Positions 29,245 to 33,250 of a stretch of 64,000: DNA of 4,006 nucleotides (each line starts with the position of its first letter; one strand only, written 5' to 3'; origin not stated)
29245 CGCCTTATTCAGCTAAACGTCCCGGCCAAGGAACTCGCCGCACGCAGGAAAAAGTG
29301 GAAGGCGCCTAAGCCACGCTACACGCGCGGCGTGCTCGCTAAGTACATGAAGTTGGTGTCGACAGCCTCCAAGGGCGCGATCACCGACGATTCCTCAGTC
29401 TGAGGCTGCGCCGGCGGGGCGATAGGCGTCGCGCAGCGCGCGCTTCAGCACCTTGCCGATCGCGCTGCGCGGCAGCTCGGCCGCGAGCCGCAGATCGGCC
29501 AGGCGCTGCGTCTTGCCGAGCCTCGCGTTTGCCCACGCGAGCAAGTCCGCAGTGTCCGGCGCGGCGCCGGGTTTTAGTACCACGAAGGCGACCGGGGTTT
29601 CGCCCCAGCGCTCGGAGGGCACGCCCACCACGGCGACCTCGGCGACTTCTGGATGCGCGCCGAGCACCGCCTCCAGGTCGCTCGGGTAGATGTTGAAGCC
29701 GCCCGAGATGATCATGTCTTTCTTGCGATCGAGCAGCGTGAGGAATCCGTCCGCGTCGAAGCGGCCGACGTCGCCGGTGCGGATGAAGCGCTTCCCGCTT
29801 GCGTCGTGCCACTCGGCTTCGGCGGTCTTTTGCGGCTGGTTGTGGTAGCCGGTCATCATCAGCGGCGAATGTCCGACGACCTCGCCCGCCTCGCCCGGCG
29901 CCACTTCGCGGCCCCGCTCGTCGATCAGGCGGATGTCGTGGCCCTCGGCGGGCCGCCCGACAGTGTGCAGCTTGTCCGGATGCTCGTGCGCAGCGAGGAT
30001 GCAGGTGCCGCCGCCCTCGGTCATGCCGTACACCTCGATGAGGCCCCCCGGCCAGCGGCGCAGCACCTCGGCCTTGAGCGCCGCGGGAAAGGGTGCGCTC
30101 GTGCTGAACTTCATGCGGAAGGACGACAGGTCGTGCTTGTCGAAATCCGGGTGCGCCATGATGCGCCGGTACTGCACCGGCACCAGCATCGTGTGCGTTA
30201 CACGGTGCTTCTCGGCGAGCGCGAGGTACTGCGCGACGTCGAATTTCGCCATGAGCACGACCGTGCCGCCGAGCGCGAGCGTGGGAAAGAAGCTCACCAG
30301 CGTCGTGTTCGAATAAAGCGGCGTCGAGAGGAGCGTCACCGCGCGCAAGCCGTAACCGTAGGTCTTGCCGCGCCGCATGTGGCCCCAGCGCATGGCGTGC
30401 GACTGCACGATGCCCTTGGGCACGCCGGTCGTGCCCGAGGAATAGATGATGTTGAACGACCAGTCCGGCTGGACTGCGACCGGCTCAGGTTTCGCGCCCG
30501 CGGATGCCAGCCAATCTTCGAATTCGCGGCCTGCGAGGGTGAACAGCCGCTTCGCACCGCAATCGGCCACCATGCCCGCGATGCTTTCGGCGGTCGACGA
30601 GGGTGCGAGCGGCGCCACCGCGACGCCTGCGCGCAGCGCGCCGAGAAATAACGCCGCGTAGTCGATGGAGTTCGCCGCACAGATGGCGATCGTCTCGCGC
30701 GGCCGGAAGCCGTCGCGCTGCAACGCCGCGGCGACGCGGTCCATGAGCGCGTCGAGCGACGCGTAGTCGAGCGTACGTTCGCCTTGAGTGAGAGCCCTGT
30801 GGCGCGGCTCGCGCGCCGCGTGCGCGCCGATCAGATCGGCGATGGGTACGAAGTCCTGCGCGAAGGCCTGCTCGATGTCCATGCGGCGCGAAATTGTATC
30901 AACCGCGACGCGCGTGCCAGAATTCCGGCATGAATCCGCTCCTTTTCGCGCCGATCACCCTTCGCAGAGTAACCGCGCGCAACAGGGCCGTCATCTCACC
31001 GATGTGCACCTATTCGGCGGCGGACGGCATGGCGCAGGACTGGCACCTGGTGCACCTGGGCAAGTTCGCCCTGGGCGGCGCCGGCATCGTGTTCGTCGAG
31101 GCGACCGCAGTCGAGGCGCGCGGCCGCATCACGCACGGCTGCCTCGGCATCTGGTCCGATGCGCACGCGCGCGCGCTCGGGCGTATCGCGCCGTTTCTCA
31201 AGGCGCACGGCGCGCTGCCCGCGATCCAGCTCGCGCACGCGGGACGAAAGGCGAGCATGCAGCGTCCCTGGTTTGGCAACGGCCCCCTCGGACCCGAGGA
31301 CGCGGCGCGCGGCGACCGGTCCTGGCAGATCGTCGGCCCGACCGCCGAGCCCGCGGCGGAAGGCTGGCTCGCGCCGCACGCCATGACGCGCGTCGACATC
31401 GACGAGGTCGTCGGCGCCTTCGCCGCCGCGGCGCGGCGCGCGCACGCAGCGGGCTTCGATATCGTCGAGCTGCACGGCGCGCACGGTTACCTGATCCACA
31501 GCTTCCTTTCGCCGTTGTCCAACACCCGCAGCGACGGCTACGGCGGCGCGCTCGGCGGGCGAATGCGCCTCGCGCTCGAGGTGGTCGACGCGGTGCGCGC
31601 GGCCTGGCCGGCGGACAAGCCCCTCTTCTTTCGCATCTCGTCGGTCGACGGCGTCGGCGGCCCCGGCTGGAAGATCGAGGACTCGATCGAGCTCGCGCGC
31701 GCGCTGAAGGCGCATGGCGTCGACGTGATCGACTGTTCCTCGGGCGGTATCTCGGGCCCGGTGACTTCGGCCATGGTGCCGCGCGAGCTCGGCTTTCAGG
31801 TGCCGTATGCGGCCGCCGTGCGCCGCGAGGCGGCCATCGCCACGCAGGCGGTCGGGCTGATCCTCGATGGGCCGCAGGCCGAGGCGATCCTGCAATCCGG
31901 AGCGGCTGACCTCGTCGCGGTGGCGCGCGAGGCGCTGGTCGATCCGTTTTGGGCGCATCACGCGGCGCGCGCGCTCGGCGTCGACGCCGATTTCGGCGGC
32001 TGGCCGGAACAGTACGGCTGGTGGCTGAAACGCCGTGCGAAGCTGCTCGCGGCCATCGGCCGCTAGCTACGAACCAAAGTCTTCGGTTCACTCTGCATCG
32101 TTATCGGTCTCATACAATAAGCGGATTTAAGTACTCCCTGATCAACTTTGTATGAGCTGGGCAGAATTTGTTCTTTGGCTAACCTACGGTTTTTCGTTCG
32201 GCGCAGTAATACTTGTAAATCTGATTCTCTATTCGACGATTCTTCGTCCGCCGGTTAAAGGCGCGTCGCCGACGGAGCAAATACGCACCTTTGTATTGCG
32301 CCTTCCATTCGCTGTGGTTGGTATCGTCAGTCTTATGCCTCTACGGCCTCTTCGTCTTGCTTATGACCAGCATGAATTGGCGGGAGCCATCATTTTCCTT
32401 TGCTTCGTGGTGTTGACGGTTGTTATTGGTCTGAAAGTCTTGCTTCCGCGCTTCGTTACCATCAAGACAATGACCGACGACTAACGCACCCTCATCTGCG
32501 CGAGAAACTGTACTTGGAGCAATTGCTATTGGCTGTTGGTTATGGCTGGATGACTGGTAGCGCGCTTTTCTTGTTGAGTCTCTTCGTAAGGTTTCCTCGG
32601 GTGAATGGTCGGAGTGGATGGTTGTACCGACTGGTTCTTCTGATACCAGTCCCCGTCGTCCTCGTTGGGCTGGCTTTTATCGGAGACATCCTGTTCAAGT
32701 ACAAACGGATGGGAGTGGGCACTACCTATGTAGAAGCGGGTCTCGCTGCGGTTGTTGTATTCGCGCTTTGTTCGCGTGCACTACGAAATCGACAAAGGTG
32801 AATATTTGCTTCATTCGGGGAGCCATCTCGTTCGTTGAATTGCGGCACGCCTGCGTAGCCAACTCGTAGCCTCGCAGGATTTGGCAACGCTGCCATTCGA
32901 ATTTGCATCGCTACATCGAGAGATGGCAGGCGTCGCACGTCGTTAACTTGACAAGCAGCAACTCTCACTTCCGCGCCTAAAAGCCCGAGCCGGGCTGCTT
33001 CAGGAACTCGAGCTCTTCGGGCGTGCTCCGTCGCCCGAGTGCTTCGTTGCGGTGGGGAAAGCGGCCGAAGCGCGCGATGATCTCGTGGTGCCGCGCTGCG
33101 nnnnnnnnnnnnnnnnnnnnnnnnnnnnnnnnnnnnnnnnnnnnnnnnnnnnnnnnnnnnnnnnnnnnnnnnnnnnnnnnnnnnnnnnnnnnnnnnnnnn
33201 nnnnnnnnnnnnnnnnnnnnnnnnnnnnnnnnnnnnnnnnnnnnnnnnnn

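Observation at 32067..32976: ~0.9-kb low-GC islet with two orphan 3-TM mini-proteins wedged between convergent core genes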

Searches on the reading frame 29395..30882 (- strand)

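Call 5: search_protein_families(library=pfam, proteins=[window:29395-30882:-], max_evalue=1)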
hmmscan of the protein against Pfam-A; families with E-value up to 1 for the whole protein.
window:29395-30882:- (495 aa): 2 families
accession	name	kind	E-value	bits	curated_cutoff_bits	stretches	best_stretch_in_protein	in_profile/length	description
PF00501.34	AMP-binding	-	5e-70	236.7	29.9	1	21-347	4-384/384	AMP-binding enzyme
PF13193.12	AMP-binding_C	-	7.7e-20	72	24.5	1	403-477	2-76/76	AMP-binding enzyme C-terminal domain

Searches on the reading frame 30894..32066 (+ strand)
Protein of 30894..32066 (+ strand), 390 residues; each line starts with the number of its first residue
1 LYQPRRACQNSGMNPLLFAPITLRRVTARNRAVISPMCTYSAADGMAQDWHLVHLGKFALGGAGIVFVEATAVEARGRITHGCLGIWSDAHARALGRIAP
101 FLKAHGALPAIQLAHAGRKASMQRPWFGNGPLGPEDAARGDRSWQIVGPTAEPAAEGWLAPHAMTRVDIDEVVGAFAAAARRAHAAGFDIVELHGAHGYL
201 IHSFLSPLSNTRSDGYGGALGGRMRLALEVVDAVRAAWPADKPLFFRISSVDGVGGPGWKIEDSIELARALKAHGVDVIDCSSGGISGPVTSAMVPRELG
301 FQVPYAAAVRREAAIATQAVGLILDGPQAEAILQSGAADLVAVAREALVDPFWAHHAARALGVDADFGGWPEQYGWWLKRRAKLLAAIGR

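Call 5: search_protein_families(library=pfam, proteins=[window:30894-32066:+], max_evalue=1)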
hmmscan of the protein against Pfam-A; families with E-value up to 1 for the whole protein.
window:30894-32066:+ (390 aa): 2 families
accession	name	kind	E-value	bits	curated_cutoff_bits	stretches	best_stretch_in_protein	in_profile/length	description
PF00724.26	Oxidored_FMN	-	5.9e-65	220.2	27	1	17-359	2-337/342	NADH:flavin oxidoreductase / NADH oxidase family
PF01207.24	Dus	-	0.051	13.1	20.4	1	211-355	94-225/311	Dihydrouridine synthase (Dus)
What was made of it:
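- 30930..32066 (+): Left boundary gene: NADH:flavin oxidoreductase (OYE family), native-like composition. Pfam Oxidored_FMN E 5.9e-65 (call 5).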

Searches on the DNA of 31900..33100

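Call 95: search_rna_families(source=window, start=31900, end=33100, threshold=evalue, max_evalue=1)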
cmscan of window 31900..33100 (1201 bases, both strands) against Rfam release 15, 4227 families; matches with E-value up to 1: 0.
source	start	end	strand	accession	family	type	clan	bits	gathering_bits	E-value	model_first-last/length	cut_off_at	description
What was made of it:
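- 32802..32976 (.): 175-nt non-coding tail (54% GC) up to the convergent DUF924 stop. No Rfam match (call 95).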
